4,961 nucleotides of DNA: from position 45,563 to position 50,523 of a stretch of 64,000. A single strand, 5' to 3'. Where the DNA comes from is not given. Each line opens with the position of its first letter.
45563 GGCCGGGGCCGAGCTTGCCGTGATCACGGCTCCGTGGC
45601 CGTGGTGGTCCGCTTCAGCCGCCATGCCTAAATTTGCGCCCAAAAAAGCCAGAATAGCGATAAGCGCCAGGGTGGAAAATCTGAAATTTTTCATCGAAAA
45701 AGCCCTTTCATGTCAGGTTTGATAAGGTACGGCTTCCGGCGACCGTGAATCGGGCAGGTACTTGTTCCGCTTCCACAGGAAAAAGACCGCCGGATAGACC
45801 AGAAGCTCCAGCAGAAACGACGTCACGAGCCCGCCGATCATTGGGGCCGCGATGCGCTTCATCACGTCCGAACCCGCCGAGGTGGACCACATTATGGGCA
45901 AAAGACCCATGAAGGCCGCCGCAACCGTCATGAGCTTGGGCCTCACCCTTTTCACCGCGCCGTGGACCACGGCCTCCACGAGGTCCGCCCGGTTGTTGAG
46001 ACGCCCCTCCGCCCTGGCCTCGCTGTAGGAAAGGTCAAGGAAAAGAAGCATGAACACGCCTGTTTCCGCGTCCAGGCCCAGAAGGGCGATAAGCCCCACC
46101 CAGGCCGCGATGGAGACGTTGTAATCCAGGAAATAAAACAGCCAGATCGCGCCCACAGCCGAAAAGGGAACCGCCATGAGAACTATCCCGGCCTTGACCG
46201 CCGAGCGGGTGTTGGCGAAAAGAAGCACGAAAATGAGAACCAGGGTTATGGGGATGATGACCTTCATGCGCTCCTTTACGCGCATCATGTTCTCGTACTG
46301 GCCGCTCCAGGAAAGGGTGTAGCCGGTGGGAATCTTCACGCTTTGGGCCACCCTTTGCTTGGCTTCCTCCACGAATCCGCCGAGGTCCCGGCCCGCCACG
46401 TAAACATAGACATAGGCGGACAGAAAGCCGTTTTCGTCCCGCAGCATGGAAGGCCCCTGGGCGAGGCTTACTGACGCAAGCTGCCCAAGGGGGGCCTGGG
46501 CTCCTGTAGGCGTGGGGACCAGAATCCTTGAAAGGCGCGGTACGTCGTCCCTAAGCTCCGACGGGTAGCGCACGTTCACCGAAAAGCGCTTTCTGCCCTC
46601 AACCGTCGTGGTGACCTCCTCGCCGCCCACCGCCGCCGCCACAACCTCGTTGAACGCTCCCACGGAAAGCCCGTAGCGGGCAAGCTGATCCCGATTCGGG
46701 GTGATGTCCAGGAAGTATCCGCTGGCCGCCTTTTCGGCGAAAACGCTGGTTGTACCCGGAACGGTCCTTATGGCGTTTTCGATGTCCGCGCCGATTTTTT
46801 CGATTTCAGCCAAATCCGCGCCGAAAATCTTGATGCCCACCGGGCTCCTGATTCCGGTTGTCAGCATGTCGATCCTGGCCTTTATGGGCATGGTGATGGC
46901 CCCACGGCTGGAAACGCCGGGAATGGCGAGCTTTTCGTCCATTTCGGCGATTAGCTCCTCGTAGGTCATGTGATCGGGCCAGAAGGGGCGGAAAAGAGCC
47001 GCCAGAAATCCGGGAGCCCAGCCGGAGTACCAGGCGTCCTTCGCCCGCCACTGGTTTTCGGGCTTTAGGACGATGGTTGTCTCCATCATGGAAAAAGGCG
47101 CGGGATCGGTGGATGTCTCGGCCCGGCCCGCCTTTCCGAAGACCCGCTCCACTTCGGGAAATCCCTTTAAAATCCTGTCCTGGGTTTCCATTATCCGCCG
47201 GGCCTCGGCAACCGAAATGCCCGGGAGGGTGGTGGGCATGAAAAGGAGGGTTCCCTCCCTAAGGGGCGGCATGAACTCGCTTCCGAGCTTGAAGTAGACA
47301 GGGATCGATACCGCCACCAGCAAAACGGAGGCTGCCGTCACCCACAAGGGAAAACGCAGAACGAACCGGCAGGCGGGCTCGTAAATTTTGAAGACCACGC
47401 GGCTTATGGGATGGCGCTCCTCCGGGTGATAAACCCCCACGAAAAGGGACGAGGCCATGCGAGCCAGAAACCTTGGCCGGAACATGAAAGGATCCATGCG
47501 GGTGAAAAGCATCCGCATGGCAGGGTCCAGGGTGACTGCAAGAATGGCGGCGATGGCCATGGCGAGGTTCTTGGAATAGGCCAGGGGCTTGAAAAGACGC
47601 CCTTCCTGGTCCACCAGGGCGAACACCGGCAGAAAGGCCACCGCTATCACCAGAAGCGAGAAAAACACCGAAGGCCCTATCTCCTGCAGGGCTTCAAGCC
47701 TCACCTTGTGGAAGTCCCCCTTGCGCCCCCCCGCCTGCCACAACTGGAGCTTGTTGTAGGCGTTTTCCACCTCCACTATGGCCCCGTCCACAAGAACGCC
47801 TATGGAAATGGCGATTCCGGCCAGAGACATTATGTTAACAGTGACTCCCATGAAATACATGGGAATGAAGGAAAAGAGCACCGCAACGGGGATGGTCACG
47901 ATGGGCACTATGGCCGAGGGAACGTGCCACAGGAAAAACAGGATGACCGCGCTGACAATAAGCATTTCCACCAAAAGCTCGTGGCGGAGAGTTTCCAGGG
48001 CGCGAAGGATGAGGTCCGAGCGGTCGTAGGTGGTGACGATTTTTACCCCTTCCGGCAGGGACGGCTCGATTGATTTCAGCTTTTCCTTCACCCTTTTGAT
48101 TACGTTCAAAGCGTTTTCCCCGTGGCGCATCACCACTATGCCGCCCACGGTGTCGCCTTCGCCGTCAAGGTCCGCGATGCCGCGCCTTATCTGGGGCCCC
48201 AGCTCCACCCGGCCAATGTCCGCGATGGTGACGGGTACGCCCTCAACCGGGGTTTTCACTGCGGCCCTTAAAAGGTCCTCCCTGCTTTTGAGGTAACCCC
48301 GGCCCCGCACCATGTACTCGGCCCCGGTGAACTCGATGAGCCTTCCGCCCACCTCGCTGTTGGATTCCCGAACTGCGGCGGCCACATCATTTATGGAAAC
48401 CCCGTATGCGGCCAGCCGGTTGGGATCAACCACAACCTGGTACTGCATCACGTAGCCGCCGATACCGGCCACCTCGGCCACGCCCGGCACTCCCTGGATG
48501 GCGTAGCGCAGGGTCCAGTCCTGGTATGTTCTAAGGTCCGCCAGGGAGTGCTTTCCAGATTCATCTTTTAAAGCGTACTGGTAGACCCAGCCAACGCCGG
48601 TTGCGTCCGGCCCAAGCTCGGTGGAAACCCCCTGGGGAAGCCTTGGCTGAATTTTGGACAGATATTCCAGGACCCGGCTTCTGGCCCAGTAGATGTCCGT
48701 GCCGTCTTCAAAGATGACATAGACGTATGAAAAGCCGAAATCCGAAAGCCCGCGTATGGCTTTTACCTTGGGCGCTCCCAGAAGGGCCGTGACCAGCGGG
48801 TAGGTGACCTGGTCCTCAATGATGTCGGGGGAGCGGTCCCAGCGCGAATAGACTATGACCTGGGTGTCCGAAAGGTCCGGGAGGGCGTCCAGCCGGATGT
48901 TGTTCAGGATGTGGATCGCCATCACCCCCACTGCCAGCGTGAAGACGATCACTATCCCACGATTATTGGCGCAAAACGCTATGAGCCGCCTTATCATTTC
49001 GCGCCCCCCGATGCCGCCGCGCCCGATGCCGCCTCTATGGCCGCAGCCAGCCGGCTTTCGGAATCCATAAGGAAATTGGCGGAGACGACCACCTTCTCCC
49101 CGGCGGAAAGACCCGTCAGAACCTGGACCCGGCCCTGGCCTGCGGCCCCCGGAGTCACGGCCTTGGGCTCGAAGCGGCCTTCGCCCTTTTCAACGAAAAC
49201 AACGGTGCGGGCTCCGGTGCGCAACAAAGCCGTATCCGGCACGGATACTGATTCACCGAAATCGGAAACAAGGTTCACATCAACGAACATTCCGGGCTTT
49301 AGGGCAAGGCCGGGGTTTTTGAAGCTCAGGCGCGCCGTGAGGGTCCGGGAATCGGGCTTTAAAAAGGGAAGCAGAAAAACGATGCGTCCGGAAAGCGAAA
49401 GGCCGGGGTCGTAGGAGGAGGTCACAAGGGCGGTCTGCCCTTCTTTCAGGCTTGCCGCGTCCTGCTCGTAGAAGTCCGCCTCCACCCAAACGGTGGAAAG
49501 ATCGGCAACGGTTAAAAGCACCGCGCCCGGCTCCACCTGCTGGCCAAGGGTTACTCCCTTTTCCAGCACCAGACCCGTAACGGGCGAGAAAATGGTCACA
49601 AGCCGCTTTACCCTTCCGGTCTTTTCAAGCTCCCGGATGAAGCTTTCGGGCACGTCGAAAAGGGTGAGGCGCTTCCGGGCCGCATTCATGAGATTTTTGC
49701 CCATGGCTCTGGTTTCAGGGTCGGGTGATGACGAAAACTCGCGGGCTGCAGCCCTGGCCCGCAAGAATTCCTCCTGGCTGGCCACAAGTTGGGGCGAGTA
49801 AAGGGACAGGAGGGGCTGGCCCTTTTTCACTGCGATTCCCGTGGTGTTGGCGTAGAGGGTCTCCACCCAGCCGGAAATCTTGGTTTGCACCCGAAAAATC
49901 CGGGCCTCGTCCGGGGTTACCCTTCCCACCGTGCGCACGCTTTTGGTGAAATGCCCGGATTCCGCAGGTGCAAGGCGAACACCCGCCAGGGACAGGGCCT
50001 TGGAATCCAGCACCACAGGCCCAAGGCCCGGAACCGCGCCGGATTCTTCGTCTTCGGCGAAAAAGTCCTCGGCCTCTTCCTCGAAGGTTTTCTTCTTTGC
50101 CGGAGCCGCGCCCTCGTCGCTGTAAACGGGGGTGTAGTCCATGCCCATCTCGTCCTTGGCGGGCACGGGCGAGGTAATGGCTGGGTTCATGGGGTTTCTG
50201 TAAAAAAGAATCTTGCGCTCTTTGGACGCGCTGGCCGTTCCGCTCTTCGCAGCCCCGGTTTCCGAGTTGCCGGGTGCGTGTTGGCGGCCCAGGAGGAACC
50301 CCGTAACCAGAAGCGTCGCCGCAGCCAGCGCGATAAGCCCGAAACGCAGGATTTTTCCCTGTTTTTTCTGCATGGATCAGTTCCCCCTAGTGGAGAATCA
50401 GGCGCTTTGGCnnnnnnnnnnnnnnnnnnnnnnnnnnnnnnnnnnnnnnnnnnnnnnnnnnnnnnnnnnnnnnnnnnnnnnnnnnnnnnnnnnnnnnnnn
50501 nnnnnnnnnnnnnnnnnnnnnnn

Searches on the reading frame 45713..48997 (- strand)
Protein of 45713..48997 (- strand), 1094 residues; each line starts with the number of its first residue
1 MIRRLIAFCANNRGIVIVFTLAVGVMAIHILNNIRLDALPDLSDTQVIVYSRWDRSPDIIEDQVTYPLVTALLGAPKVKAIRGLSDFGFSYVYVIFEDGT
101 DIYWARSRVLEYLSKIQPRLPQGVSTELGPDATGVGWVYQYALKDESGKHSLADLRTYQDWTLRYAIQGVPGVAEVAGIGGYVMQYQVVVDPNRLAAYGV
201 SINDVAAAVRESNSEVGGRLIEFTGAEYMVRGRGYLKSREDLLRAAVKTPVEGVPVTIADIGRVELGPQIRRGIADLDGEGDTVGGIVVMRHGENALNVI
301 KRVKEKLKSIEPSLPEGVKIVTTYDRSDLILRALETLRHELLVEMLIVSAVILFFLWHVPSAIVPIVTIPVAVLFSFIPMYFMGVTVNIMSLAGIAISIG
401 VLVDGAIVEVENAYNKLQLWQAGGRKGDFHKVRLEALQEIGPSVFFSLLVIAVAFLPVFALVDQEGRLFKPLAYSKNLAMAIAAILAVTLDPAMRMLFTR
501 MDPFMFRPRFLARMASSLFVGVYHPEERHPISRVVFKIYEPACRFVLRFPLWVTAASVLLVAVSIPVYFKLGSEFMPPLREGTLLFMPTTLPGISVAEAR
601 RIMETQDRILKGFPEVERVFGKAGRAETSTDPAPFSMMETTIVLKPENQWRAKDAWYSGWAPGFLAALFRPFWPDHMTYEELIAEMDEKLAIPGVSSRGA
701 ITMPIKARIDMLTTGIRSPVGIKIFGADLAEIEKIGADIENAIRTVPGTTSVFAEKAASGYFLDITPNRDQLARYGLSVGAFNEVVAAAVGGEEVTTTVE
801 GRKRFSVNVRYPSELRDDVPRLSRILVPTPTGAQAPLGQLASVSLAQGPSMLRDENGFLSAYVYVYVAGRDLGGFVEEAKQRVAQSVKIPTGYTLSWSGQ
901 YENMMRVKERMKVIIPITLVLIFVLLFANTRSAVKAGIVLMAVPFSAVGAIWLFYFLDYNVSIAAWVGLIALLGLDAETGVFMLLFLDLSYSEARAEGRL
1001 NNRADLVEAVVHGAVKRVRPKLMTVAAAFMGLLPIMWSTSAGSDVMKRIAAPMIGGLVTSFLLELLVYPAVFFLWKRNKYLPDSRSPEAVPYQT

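Call 15: search_protein_families(library=pfam, proteins=[window:45713-48997:-], max_evalue=0.0001)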
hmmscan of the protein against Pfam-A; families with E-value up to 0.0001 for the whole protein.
window:45713-48997:- (1094 aa): 2 families
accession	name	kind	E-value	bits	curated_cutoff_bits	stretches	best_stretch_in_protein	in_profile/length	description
PF00873.25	ACR_tran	-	3.1e-214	714.3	28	2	7-653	3-629/1021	AcrB/AcrD/AcrF family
PF03176.21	MMPL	-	1.9e-06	27.5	20.5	1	907-1082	141-308/333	MMPL family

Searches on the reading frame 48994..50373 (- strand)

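Call 15: search_protein_families(library=pfam, proteins=[window:48994-50373:-], max_evalue=0.0001)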
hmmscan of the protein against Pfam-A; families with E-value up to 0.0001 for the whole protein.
window:48994-50373:- (459 aa): 3 families
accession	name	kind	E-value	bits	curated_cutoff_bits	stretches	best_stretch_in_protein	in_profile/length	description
PF16576.10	HlyD_D23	-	4.8e-72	242.1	30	1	142-364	2-214/214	Barrel-sandwich domain of CusB or HlyD membrane-fusion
PF13437.12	HlyD_3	-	8.7e-20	71.9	22.2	1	260-361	1-106/106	HlyD family secretion protein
PF16572.11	HlyD_D4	-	5.8e-06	26.5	26.4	0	222-254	20-54/55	Long alpha hairpin domain of cation efflux system protein, CusB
